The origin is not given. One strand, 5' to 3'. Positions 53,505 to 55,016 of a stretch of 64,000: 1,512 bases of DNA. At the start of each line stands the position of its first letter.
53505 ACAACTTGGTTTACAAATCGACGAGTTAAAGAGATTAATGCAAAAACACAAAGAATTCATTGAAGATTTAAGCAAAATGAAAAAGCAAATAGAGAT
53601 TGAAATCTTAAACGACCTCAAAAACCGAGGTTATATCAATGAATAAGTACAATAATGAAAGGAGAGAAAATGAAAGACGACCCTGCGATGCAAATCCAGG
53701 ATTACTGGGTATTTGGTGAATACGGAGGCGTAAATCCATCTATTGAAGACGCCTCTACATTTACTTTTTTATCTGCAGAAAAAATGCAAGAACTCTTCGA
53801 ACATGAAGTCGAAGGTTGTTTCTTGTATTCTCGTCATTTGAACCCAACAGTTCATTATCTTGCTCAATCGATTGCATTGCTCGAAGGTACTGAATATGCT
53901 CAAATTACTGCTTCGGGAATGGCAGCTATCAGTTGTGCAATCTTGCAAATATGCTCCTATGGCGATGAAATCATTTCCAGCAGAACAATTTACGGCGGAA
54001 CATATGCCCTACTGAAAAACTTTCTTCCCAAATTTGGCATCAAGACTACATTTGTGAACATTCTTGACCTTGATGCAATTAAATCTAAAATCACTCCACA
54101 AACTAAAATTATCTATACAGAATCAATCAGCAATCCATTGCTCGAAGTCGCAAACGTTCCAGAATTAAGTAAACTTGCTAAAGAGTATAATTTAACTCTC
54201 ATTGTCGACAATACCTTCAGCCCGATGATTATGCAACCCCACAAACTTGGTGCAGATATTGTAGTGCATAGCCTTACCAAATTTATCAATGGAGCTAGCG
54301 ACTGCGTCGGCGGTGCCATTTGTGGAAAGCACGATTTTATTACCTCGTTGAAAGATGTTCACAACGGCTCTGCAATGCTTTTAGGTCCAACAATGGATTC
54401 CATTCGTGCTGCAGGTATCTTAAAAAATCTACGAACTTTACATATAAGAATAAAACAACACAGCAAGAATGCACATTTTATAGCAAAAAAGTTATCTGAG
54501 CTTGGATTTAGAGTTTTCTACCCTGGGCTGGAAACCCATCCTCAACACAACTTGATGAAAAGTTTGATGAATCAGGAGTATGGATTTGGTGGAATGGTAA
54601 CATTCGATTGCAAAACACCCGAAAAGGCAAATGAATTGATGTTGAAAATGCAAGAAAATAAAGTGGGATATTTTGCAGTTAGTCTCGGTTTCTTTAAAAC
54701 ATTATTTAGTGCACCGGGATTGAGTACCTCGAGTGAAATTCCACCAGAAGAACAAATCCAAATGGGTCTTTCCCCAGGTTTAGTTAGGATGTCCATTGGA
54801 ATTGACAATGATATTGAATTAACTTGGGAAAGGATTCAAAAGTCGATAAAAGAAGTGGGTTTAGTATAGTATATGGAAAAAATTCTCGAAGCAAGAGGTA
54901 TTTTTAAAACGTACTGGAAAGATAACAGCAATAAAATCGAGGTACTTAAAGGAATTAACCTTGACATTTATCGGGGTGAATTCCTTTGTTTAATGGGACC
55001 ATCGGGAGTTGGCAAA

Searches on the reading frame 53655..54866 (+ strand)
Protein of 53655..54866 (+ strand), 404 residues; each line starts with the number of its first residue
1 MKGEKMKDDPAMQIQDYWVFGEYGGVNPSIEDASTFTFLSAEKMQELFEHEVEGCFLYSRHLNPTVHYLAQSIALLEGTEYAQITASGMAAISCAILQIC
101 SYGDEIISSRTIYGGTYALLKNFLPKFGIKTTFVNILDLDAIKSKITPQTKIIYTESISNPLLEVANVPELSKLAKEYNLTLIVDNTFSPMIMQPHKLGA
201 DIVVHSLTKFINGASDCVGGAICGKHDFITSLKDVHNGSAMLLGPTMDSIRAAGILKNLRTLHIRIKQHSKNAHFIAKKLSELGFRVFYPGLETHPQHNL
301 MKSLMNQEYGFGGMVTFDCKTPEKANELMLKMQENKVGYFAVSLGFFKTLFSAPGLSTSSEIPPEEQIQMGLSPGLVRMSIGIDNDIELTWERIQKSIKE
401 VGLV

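Call 48: search_protein_families(library=pfam, proteins=[window:53655-54866:+], max_evalue=0.001)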
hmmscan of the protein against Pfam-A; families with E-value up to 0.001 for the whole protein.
window:53655-54866:+ (404 aa): 6 families
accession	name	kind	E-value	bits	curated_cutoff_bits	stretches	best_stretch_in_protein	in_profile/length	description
PF01053.26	Cys_Met_Meta_PP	-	5.2e-99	331.8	27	1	23-386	15-369/381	Cys/Met metabolism PLP-dependent enzyme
PF00155.27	Aminotran_1_2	-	1.3e-12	48.1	19.7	1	75-288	61-298/361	Aminotransferase class I and II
PF06838.17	Met_gamma_lyase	-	1.1e-09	37.8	24.2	1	122-287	123-301/405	Methionine gamma-lyase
PF00266.25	Aminotran_5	-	3.3e-09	36.6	21.5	1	100-253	85-242/371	Aminotransferase class-V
PF01212.27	Beta_elim_lyase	-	1.7e-07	31.3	27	1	63-285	31-270/288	Beta-eliminating lyase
PF01041.23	DegT_DnrJ_EryC1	-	2.6e-07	30.6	19.8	1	64-185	24-145/360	DegT/DnrJ/EryC1/StrS aminotransferase family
